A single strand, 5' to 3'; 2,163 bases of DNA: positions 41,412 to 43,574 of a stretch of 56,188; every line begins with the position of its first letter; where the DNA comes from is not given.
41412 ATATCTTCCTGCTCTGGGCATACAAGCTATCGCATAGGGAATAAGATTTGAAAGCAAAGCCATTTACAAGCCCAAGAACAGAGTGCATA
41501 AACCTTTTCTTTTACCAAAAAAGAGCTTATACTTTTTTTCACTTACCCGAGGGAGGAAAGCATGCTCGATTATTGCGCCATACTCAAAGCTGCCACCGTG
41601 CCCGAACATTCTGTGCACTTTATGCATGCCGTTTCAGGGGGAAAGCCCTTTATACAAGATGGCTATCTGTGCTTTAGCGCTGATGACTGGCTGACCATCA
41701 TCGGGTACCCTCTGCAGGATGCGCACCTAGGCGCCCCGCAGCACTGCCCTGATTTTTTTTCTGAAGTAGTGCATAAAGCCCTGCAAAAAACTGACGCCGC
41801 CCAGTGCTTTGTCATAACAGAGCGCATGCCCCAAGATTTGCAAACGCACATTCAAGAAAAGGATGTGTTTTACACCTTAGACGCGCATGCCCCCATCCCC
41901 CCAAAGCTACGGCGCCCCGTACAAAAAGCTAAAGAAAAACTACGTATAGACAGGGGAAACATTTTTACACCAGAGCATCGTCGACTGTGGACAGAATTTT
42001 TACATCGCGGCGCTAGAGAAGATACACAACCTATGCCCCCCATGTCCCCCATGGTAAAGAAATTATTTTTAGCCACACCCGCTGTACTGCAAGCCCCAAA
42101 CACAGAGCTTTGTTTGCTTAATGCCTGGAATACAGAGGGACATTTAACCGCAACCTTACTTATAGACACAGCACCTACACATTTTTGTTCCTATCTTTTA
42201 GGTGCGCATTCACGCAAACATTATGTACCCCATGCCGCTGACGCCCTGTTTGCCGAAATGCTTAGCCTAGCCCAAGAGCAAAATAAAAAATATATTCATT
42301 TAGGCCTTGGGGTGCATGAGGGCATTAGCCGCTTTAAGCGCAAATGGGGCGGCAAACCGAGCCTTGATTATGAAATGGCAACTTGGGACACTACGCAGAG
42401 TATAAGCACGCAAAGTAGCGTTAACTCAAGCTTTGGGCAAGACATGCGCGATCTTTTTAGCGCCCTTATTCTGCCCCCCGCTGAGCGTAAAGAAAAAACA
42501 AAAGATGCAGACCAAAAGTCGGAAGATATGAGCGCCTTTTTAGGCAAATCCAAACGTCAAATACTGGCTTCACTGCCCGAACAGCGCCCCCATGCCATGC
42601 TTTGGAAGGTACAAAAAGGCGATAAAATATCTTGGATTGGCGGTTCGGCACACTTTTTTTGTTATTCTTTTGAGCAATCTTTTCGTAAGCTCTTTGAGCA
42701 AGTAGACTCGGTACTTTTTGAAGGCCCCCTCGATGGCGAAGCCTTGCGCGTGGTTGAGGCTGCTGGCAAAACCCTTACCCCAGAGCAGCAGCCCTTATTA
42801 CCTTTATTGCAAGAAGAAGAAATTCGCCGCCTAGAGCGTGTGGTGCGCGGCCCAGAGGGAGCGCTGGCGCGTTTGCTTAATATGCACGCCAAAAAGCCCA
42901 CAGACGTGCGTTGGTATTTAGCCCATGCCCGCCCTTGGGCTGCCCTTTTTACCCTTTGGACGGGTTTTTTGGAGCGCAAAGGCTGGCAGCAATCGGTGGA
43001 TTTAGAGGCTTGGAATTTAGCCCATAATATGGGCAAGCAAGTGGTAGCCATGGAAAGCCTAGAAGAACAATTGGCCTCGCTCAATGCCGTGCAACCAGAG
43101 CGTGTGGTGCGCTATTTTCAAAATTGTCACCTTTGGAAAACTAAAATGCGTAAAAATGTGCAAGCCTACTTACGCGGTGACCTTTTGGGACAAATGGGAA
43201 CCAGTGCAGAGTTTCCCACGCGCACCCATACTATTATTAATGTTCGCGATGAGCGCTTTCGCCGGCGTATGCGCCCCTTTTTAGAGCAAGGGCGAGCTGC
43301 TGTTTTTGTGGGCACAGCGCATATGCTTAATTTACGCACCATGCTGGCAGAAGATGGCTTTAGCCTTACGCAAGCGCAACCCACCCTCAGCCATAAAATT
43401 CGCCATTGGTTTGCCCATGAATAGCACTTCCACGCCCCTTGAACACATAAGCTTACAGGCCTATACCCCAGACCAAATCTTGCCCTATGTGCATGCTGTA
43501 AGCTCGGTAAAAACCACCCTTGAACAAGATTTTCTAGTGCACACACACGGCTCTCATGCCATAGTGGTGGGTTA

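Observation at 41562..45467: Uncharacterised cluster: FemAB-like::TraB/GumN fusion, FemAB-like paralogue, radical SAM/SPASM enzyme, probably once co-operonic with a MprF-type flippase-like gene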

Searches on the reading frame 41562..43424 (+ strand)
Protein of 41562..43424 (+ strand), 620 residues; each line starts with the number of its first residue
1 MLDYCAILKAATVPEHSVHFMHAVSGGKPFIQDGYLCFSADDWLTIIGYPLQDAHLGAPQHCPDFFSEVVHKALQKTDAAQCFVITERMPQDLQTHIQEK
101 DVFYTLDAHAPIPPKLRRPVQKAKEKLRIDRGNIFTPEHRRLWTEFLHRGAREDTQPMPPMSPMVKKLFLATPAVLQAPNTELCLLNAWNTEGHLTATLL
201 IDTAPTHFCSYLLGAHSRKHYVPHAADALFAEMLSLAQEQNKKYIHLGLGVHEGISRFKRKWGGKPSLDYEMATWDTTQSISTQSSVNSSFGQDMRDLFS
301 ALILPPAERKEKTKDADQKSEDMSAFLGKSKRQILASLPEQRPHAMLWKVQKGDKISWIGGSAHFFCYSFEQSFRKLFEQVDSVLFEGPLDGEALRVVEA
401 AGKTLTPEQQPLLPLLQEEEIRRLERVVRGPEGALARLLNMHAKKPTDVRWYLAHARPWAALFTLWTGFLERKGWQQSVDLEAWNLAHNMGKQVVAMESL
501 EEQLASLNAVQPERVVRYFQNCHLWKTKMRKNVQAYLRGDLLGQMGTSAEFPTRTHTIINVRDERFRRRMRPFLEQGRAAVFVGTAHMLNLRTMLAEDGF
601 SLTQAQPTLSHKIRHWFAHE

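Call 3: search_protein_families(library=pfam, proteins=[window:41562-43424:+], max_evalue=0.1)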
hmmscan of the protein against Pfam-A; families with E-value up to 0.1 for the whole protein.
window:41562-43424:+ (620 aa): 1 family
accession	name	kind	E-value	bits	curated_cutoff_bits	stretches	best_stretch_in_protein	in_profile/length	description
PF01963.22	TraB_PrgY_gumN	-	4.2e-34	119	26.8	1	346-604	1-263/263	TraB/PrgY/gumN family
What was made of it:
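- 42597..43373 (+): Gene 1 residues 346-604: TraB_PrgY_gumN (TIKI-like) domain with both GxxH motifs (GSAH, GTAH). Pfam PF01963, E=4.2e-34, 119 bits (call 3).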

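Call 4: search_protein_families(library=ncbifam, proteins=[window:41562-43424:+], max_evalue=0.1)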
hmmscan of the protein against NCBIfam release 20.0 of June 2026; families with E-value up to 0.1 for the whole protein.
window:41562-43424:+ (620 aa): 0 families

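Call 5: find_homologous_proteins(query=window:41562-43424:+, max_evalue=0.001)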
Query window:41562-43424:+ (620 aa): 514 proteins with E <= 0.001 among 8000 candidates; the best 120 are listed.
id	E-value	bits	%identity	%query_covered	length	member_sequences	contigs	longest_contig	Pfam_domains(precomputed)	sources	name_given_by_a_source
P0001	0.0e+0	1449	100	100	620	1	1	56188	PF01963.23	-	-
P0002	0.0e+0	1079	75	100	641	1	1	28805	PF01963.23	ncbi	-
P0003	0.0e+0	1052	74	100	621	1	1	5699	PF01963.23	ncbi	-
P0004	1.1e-284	964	71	100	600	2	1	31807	PF01963.23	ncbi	-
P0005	1.5e-284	963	69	100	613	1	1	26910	PF01963.23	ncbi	-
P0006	3.1e-279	946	69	100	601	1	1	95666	PF01963.23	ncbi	-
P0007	6.6e-270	915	66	99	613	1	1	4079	PF01963.23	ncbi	-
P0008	1.5e-261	887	66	99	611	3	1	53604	PF01963.23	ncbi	-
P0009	1.9e-253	861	63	99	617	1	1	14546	PF01963.23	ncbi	-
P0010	2.3e-251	854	64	99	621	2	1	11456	PF01963.23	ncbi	-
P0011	1.8e-250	851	62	99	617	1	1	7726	PF01963.23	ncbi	-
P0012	8.3e-249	845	61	99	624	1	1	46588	PF01963.23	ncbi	-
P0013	1.2e-245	835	62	100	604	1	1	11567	PF01963.23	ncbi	-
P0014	1.3e-245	835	61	99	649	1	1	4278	PF01963.23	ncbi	-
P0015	2.0e-244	831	60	99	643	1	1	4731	PF01963.23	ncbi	-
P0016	4.1e-243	826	61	99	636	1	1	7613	PF01963.23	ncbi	-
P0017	3.2e-241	820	62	98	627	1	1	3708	PF01963.23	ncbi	-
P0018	1.2e-235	802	60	98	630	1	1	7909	PF01963.23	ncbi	-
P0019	6.3e-235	799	59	98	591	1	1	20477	PF01963.23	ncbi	-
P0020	1.1e-232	792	58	99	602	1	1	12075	PF01963.23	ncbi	-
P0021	1.2e-231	788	58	98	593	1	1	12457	PF01963.23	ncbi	-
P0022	2.6e-231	787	57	99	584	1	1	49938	PF01963.23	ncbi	-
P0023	3.8e-231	787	58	99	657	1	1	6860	PF01963.23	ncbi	-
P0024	1.0e-230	785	58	99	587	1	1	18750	PF01963.23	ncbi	-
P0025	1.4e-229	782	57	100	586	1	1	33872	PF01963.23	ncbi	-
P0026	5.3e-225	767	57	99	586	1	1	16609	PF01963.23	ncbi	-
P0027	3.7e-223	760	58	99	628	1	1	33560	PF13480.14,PF01963.23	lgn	-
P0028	7.3e-219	746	57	98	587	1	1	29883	PF01963.23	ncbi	-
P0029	1.6e-218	745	57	99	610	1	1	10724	PF01963.23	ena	-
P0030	4.4e-215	734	56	99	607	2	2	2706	PF01963.23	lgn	-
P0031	5.6e-215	733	55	98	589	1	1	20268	PF01963.23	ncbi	-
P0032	2.2e-214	731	56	98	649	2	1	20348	PF01963.23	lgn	-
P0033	1.9e-213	728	55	98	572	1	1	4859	PF01963.23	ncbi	-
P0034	4.0e-212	724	57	98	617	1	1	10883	PF01963.23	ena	-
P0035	2.1e-211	722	56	99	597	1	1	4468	PF01963.23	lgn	-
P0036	1.2e-210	719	56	98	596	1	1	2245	PF01963.23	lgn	-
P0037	5.7e-210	717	56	99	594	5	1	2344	PF01963.23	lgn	-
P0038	2.6e-209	715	54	98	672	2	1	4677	PF01963.23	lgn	-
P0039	4.2e-209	714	54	97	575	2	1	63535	PF01963.23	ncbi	-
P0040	1.3e-207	709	54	97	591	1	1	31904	PF01963.23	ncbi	-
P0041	6.6e-206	703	54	97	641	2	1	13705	PF01963.23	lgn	-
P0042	1.7e-205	702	54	96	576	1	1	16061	PF01963.23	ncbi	-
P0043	7.2e-205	700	55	96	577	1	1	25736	PF01963.23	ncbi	-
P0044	7.6e-204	697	54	96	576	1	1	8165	PF01963.23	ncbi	-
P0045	1.6e-200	686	53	98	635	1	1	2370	PF13480.14,PF01963.23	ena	-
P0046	2.1e-199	682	53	96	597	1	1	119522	PF01963.23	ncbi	-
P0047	8.0e-199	680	55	90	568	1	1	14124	PF01963.23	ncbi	-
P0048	3.8e-197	675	53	97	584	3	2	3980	PF01963.23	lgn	-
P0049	6.4e-194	664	51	97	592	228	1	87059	PF01963.23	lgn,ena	-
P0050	2.3e-193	662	52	99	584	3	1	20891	PF01963.23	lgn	-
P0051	2.4e-193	662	52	98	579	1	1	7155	PF01963.23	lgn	-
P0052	1.7e-192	659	50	100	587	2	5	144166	PF13480.14,PF01963.23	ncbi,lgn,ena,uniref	ncbi:GNAT family N-acetyltransferase [Desulfovibrio sp. SGI.169]|uniref:TraB/GumN family protein n=1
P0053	2.8e-192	658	52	96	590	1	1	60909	PF01963.23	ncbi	-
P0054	3.9e-192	658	48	98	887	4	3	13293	PF13480.14,PF01963.23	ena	-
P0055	2.3e-191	655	50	99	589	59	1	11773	PF13480.14,PF01963.23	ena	-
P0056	2.5e-191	655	51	98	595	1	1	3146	PF01963.23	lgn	-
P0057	2.6e-191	655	47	98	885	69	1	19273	PF01963.23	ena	-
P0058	2.2e-190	652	47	98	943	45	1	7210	PF13480.14,PF01963.23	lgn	-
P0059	3.9e-190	651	51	100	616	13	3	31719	PF13480.14,PF01963.23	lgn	-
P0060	6.0e-190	651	51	99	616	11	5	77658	PF13480.14,PF01963.23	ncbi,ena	-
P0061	3.7e-189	648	51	99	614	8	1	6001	PF13480.14,PF01963.23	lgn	-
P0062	5.0e-189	648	51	99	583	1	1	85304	PF01963.23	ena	-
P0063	9.0e-189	647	51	98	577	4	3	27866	PF01963.23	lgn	-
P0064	1.0e-188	647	51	100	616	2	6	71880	PF13480.14,PF01963.23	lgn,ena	-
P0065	1.9e-188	646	46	98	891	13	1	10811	PF13480.14,PF01963.23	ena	-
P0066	2.1e-188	646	48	97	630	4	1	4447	PF01963.23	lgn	-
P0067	8.0e-188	644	50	97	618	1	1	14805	PF01963.23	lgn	-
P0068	8.9e-188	644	49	98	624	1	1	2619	PF01963.23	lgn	-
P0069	9.7e-188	643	50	99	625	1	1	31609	PF01963.23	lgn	-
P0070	1.2e-187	643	50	99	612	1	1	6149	PF01963.23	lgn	-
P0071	6.5e-187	641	46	98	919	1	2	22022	PF13480.14,PF01963.23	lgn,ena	-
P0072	7.0e-187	641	50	100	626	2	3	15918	PF13480.14,PF01963.23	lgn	-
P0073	7.3e-187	641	47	98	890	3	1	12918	PF13480.14,PF01963.23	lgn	-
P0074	8.1e-187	640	49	98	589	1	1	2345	PF01963.23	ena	-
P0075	3.0e-186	639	50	99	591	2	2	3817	PF13480.14,PF01963.23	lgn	-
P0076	5.4e-186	638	50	99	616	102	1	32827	PF13480.14,PF01963.23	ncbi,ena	-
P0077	5.8e-186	638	50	97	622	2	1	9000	PF01963.23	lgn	-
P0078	1.2e-185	637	46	98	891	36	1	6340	PF13480.14,PF01963.23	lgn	-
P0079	1.5e-185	636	50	99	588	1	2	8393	PF13480.14,PF01963.23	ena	-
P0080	2.2e-185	636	49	100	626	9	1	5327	PF13480.14,PF01963.23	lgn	-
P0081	2.2e-185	636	50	99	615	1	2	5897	PF13480.14,PF01963.23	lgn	-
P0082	2.5e-185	636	47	98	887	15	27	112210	PF13480.14,PF01963.23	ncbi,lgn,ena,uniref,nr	ncbi:GNAT family N-acetyltransferase [uncultured Mailhella sp.]|uniref:TraB/GumN family protein n=1 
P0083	3.8e-185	635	51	97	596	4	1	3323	PF01963.23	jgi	-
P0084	4.3e-185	635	49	99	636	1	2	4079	PF13480.14,PF01963.23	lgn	-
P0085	4.7e-185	635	47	99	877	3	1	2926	PF13480.14,PF01963.23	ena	-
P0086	5.0e-185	635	51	97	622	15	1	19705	PF01963.23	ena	-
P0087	5.3e-185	634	46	98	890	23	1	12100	PF13480.14,PF01963.23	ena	-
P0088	6.7e-185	634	50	99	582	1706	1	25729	PF13480.14,PF01963.23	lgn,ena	-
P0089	7.9e-185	634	51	99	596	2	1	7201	PF01963.23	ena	-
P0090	2.7e-184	632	47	99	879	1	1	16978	PF13480.14,PF01963.23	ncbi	-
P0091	2.9e-184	632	50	98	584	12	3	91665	PF01963.23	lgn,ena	-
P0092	3.2e-184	632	47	98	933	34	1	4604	PF13480.14,PF01963.23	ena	-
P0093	3.4e-184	632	45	98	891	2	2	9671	PF13480.14,PF01963.23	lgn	-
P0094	4.7e-184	631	48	97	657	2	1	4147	PF01963.23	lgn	-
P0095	6.3e-184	631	50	97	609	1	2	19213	PF01963.23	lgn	-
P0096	6.9e-184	631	49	100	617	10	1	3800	PF13480.14,PF01963.23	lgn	-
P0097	8.1e-184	631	49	98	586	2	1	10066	PF13480.14,PF01963.23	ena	-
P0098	9.4e-184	630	51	98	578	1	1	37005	PF13480.14,PF01963.23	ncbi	-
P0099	1.1e-183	630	50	98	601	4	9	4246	PF01963.23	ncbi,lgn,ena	-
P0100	1.4e-183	630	50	98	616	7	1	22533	PF13480.14,PF01963.23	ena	-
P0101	1.6e-183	630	49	99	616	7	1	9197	PF13480.14,PF01963.23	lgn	-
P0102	1.8e-183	629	50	97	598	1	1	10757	PF01963.23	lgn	-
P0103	1.8e-183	629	51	98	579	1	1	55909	PF13480.14,PF01963.23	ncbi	-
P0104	1.8e-183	629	50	96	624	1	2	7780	PF13480.14,PF01963.23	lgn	-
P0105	2.2e-183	629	50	99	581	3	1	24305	PF13480.14,PF01963.23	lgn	-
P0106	3.0e-183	629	48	98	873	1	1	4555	PF13480.14,PF01963.23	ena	-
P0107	3.8e-183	628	49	99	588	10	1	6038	PF01963.23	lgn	-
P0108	3.8e-183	628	49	98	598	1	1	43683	PF13480.14,PF01963.23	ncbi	-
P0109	4.2e-183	628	49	99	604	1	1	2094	PF13480.14,PF01963.23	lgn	-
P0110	5.8e-183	628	50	96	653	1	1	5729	PF01963.23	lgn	-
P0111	6.1e-183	628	50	98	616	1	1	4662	PF13480.14,PF01963.23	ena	-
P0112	6.7e-183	627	51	98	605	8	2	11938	PF01963.23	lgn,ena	-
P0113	8.2e-183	627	48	98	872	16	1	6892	PF13480.14,PF01963.23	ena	-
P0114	1.1e-182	627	49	99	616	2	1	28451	PF01963.23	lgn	-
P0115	1.4e-182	626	50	96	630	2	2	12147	PF01963.23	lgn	-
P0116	2.0e-182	626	50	98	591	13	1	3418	PF01963.23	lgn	-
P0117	2.0e-182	626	50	99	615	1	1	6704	PF01963.23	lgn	-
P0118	3.1e-182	625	53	89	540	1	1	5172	PF01963.23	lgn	-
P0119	3.9e-182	625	46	99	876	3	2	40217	PF13480.14,PF01963.23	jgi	-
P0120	5.8e-182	624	50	98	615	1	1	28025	PF01963.23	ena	-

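Call 8: find_encoding_contigs(protein=P0052, flank=10000, max_places=3)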
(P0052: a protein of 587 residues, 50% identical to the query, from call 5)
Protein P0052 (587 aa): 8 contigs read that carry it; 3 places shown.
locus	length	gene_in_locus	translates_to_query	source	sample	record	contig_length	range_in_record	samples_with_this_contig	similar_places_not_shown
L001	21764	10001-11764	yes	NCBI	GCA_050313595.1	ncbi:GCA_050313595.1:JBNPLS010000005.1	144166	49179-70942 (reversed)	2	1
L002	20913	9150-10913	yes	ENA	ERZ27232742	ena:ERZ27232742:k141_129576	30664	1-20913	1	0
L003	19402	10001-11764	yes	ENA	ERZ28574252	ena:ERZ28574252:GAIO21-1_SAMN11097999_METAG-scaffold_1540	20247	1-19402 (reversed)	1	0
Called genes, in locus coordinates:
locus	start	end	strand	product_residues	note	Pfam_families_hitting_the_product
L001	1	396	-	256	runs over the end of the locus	PF00106:adh_short, PF13561:adh_short_C2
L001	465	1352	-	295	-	PF01259:SAICAR_synt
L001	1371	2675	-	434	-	PF00815:Histidinol_dh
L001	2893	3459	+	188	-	PF01025:GrpE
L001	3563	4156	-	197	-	PF03886:ABC_trans_aux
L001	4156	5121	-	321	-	PF02470:MlaD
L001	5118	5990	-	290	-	PF00005:ABC_tran, PF13304:AAA_21 (faint)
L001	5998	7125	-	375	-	PF02405:MlaE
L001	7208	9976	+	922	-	PF02739:5_3_exonuc_N, PF01367:5_3_exonuc, PF00476:DNA_pol_A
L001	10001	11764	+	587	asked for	PF13480:Acetyltransf_6 (weak), PF01963:TraB_PrgY_gumN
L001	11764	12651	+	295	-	PF09924:LPG_synthase_C (weak)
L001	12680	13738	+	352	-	PF04055:Radical_SAM, PF13186:SPASM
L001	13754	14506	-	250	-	-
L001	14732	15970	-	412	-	PF12917:YfbR-like, PF13023:HD_3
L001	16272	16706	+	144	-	PF00572:Ribosomal_L13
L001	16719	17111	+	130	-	PF00380:Ribosomal_S9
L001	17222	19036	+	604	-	PF02624:YcaO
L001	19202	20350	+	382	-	PF13433:Peripla_BP_5 (weak), PF13458:Peripla_BP_6, PF01094:ANF_receptor, PF13433:Peripla_BP_5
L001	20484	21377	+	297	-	PF02653:BPD_transp_2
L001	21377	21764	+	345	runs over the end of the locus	PF02653:BPD_transp_2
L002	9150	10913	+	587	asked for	PF13480:Acetyltransf_6 (weak), PF01963:TraB_PrgY_gumN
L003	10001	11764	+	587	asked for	PF13480:Acetyltransf_6 (weak), PF01963:TraB_PrgY_gumN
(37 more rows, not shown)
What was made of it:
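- In L001, polA ends 25 nt before g1 and an opposite-strand gene starts 16 nt after the rSAM (call 8).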

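Call 9: find_encoding_contigs(protein=P0082, flank=10000, max_places=3)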
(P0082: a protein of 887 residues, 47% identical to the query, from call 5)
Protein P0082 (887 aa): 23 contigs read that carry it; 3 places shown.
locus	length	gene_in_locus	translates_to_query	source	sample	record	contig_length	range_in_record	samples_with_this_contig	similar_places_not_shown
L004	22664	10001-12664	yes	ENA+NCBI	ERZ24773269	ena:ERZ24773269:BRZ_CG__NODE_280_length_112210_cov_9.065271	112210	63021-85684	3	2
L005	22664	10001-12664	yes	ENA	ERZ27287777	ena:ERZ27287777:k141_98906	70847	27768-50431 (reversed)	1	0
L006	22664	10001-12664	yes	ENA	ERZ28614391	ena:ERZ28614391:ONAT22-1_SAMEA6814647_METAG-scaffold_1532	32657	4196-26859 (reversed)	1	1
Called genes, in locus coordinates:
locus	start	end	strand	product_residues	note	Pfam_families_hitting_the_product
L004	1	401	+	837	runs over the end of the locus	PF02743:dCache_1, PF00512:HisKA, PF02518:HATPase_c, PF00072:Response_reg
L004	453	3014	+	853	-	PF00512:HisKA, PF02518:HATPase_c, PF00072:Response_reg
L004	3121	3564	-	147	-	PF00155:Aminotran_1_2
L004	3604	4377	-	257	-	PF00155:Aminotran_1_2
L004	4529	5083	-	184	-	PF00156:Pribosyltran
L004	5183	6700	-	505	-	PF03806:ABG_transport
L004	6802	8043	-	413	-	PF01546:Peptidase_M20, PF07687:M20_dimer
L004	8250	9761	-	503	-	PF03976:PPK2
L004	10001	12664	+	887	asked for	PF13480:Acetyltransf_6 (faint), PF01963:TraB_PrgY_gumN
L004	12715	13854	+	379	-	PF04055:Radical_SAM, PF13186:SPASM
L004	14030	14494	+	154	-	PF00583:Acetyltransf_1, PF13673:Acetyltransf_10 (weak), PF13508:Acetyltransf_7 (weak), PF13527:Acetyltransf_9 (weak)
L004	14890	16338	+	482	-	PF02554:CstA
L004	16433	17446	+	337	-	-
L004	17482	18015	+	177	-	-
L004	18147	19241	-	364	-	-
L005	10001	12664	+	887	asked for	PF13480:Acetyltransf_6 (faint), PF01963:TraB_PrgY_gumN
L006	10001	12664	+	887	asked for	PF13480:Acetyltransf_6 (faint), PF01963:TraB_PrgY_gumN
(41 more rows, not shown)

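Call 66: search_protein_families(library=padloc, proteins=[window:41562-43424:+], max_evalue=0.01)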
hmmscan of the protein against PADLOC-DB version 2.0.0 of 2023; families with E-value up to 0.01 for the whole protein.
window:41562-43424:+ (620 aa): 0 families

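Call 78: list_cluster_members(proteins=[P0088, P0076, P0049, P0060, P0099, P0052])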
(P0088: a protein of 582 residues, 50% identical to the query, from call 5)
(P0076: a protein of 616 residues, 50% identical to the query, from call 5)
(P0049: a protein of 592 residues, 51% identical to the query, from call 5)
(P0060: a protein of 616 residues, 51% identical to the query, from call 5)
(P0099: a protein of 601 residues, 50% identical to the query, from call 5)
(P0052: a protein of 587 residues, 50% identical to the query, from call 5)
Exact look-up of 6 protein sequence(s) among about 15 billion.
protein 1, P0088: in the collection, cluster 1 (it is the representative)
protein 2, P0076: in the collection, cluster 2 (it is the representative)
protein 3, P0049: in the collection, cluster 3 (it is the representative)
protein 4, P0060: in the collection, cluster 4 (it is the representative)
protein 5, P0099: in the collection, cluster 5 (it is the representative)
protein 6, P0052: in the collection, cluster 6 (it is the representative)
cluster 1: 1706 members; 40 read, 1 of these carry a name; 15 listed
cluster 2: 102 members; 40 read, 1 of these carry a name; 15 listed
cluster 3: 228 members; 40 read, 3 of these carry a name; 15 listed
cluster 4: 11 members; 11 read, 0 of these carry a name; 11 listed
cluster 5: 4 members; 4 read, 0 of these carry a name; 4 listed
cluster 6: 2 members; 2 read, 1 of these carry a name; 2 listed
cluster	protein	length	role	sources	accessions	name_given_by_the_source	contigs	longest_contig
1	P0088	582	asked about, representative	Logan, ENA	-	-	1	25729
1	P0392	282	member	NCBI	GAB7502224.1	hypothetical protein Bwad003_26090 [Bilophila wadsworthia]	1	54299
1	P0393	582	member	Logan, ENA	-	-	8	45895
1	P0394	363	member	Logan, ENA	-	-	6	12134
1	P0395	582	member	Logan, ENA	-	-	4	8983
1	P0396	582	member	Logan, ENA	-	-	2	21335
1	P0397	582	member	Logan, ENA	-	-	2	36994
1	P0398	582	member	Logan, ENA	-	-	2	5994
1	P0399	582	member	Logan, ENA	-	-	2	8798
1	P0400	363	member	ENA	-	-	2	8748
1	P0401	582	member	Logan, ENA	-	-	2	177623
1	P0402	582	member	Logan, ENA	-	-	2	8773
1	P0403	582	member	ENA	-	-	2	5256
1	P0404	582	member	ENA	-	-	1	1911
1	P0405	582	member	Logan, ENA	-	-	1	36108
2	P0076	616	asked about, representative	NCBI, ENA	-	-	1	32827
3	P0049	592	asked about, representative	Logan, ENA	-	-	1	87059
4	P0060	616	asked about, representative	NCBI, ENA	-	-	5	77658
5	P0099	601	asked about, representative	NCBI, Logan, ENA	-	-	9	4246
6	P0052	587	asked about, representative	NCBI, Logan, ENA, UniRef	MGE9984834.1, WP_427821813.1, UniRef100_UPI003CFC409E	GNAT family N-acetyltransferase [Desulfovibrio sp. SGI.169] | TraB/GumN family protein n=1 Tax=Desulfovibrio sp. SGI.169 TaxID=3420561 ...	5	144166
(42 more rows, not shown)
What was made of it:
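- Public annotation is 'GNAT family N-acetyltransferase' (calls 5, 78).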

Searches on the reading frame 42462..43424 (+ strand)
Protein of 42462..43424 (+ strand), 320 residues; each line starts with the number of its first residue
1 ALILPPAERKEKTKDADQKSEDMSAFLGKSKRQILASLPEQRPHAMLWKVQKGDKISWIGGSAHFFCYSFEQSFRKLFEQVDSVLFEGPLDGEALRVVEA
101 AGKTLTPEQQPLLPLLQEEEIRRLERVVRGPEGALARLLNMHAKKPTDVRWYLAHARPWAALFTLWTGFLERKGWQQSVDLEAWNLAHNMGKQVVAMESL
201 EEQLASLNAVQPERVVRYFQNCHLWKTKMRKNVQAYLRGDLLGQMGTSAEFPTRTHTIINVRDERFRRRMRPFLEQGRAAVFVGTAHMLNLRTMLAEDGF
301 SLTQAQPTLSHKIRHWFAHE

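Call 35: search_solved_structures(query=window:42462-43424:+, max_evalue=1, show_alignments=2)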
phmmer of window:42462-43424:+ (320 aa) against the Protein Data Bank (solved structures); distinct sequences matched with E-value up to 1: 0.
